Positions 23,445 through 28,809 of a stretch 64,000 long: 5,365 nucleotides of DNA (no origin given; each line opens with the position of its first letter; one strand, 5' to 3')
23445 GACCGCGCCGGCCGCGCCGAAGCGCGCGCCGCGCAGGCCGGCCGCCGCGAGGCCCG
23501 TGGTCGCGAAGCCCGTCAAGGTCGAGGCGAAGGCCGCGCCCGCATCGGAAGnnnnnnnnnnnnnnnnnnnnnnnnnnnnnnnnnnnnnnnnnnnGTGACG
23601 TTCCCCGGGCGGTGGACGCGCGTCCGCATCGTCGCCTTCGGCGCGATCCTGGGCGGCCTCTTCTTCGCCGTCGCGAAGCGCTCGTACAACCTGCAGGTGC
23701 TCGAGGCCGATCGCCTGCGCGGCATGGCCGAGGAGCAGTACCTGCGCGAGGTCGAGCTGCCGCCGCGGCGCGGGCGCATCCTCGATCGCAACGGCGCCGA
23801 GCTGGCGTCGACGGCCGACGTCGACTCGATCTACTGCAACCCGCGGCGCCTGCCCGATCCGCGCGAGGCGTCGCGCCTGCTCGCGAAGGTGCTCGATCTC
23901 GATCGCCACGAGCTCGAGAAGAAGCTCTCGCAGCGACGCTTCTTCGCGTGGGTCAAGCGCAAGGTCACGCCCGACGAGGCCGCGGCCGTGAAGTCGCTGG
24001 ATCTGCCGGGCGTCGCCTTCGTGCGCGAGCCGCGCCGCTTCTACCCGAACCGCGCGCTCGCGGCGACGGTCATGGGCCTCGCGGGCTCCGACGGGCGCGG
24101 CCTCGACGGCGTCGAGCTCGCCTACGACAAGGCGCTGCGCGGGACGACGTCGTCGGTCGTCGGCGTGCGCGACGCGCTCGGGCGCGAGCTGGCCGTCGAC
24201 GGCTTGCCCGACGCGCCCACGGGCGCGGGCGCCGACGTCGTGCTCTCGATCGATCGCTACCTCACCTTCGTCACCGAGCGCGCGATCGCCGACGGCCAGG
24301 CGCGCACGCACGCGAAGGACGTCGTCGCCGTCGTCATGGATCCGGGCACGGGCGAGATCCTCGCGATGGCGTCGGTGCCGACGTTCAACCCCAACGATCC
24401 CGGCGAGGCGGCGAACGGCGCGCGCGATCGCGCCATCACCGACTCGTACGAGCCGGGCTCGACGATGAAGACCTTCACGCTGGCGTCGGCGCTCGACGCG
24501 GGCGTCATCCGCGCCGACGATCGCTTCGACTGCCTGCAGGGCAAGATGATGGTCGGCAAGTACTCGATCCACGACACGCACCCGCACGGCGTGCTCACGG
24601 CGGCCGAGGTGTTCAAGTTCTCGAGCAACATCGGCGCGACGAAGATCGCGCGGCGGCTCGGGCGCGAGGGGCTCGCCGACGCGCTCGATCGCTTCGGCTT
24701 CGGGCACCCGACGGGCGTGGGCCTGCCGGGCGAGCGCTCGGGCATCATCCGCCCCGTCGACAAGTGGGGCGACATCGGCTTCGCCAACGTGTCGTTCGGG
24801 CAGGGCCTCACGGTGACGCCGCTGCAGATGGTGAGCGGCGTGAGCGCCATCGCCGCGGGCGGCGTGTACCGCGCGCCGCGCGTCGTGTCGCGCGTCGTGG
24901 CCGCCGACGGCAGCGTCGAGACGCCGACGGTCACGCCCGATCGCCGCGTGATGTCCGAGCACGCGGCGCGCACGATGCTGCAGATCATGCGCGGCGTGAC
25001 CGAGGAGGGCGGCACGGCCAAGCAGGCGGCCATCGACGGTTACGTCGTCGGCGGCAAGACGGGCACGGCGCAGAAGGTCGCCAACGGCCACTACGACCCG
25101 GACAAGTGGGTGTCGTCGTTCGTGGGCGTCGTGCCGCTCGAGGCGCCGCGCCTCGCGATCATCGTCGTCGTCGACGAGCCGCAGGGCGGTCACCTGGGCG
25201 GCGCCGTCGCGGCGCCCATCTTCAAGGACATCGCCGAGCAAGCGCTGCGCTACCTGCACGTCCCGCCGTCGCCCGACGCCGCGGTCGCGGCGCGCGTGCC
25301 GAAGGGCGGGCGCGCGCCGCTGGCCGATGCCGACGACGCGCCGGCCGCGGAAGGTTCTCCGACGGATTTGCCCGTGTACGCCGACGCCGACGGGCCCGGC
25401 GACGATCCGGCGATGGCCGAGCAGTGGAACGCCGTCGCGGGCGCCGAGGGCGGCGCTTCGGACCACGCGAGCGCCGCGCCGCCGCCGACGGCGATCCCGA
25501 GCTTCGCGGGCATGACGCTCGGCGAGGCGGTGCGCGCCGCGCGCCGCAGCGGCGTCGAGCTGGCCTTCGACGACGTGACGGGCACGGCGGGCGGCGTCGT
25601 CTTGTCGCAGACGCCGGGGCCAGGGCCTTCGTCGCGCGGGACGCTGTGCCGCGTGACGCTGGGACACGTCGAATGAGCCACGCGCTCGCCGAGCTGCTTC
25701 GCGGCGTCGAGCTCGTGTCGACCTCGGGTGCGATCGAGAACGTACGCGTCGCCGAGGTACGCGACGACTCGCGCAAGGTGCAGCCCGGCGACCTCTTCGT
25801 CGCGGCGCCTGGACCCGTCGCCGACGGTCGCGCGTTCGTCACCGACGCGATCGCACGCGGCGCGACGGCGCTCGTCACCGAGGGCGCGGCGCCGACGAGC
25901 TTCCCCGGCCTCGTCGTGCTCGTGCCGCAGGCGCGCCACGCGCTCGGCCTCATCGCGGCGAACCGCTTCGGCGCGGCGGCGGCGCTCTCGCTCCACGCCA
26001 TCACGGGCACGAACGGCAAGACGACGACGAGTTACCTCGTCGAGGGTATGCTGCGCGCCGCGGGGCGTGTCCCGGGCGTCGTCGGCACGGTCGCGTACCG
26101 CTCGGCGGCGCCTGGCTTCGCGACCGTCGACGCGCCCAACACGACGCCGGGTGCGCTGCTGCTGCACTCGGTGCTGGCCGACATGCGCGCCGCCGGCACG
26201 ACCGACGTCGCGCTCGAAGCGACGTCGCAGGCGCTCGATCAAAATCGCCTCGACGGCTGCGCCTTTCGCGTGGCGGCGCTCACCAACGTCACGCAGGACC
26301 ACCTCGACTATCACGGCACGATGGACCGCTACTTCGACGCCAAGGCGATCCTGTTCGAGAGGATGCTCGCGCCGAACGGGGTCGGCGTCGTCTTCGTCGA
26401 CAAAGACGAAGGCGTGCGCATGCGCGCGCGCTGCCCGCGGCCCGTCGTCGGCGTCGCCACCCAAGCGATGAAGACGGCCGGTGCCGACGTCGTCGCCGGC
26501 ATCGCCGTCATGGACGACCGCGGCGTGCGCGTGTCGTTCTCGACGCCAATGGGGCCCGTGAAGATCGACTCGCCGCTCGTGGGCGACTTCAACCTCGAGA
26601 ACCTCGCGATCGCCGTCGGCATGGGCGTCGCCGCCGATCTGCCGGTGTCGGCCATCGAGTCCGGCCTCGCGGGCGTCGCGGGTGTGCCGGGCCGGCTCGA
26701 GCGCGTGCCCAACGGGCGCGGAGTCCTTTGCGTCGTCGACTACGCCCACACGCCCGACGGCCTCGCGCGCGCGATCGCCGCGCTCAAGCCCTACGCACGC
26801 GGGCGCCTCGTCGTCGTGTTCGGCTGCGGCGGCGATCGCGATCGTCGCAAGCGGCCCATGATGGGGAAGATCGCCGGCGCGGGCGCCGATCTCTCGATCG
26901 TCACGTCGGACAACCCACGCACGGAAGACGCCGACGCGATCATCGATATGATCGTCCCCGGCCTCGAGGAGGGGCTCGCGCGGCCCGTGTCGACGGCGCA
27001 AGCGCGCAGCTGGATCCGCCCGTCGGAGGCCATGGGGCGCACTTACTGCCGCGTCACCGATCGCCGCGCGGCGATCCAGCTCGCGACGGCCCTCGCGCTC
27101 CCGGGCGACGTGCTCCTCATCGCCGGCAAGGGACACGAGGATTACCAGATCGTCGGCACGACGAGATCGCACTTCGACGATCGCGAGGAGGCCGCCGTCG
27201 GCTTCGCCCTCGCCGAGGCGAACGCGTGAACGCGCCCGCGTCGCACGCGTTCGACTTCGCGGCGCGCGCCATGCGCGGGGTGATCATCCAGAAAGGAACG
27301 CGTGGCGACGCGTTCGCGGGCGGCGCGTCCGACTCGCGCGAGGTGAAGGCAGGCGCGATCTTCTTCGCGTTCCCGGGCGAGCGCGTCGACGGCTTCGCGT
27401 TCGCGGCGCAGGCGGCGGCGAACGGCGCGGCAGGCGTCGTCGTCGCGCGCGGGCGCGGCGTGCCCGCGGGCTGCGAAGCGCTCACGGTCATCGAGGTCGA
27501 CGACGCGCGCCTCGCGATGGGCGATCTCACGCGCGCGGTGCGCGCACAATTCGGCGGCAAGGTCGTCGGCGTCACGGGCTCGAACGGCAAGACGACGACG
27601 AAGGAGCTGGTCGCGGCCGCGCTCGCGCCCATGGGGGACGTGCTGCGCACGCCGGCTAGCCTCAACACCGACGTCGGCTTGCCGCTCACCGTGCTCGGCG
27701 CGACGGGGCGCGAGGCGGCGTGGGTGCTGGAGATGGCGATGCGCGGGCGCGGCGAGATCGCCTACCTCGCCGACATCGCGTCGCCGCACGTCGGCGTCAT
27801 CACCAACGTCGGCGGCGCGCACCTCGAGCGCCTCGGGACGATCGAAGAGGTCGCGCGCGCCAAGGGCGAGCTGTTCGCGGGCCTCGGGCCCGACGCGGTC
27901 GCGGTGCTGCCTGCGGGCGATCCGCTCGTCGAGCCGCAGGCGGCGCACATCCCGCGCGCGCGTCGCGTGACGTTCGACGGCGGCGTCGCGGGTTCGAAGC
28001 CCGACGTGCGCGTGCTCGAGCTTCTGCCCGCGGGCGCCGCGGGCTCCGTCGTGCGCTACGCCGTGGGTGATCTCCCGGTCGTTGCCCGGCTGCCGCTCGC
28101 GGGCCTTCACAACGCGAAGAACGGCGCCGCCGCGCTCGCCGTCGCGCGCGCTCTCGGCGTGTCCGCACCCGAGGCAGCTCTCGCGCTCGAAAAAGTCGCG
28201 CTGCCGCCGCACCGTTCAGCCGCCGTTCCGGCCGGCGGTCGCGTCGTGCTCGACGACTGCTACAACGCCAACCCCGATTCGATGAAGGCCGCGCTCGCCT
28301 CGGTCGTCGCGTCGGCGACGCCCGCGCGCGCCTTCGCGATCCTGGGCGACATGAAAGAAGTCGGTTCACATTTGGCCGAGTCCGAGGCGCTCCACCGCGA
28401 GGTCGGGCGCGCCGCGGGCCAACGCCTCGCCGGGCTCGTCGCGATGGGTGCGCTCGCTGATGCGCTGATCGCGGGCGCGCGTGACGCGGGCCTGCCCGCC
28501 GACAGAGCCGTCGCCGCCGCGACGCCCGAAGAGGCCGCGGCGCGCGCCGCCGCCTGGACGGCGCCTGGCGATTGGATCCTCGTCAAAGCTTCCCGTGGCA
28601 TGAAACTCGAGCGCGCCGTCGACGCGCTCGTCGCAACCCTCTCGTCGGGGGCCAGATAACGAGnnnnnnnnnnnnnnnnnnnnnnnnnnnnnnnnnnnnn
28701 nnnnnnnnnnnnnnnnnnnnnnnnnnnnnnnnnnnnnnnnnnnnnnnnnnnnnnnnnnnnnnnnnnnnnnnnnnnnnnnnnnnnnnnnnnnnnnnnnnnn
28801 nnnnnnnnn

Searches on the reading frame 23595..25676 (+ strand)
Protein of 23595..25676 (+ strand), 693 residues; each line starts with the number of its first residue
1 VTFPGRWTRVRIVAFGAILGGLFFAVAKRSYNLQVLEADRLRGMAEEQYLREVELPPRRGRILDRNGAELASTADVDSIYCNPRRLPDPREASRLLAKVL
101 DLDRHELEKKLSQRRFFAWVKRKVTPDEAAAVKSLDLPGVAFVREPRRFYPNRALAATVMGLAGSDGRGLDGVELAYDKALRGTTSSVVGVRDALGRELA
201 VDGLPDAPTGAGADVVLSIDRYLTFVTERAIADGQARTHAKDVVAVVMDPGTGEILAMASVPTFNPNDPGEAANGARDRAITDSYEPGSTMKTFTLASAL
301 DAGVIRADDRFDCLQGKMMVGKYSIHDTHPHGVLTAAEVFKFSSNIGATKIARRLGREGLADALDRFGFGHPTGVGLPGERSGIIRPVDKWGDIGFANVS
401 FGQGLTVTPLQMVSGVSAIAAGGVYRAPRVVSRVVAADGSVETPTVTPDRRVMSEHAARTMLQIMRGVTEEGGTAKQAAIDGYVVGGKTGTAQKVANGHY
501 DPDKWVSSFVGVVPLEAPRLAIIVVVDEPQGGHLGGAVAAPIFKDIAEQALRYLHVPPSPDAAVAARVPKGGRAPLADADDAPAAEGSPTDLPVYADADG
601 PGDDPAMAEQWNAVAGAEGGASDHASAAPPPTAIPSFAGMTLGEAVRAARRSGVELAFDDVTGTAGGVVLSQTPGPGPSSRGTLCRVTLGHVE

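Call 6: search_protein_families(library=pfam, proteins=[window:23595-25676:+])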
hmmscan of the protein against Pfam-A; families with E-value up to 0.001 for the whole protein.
window:23595-25676:+ (693 aa): 3 families
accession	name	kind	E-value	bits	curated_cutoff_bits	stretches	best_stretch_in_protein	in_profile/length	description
PF00905.27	Transpeptidase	-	2e-80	270.6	22.1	1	244-547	2-298/299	Penicillin binding protein transpeptidase domain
PF03717.20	PBP_dimer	-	1.3e-19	71.7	24.4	1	55-200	2-177/180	Penicillin-binding Protein dimerisation domain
PF03793.24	PASTA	-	5.6e-06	26.6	23.2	1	633-677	2-49/64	PASTA domain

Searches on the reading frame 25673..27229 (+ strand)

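Call 6: search_protein_families(library=pfam, proteins=[window:25673-27229:+])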
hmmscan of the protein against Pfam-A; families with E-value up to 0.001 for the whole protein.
window:25673-27229:+ (518 aa): 3 families
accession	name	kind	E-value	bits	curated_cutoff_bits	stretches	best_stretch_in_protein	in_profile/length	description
PF08245.18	Mur_ligase_M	-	7.1e-44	150.6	24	1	110-317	1-199/200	Mur ligase middle domain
PF02875.26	Mur_ligase_C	-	6.4e-31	108.3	28.4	1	340-487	1-127/127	Mur ligase, glutamate ligase domain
PF01225.30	Mur_ligase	-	7.2e-08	33.1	21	1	29-95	5-91/95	Mur ligase family, catalytic domain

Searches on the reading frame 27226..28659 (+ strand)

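Call 6: search_protein_families(library=pfam, proteins=[window:27226-28659:+])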
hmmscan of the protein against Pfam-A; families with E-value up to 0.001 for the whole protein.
window:27226-28659:+ (477 aa): 3 families
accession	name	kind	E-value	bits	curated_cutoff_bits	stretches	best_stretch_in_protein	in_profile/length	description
PF08245.18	Mur_ligase_M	-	8.2e-36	124.3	24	1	116-307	1-200/200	Mur ligase middle domain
PF02875.26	Mur_ligase_C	-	7.4e-16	59.6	28.4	1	333-457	5-127/127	Mur ligase, glutamate ligase domain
PF01225.30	Mur_ligase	-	5.6e-07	30.3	21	1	36-102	8-91/95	Mur ligase family, catalytic domain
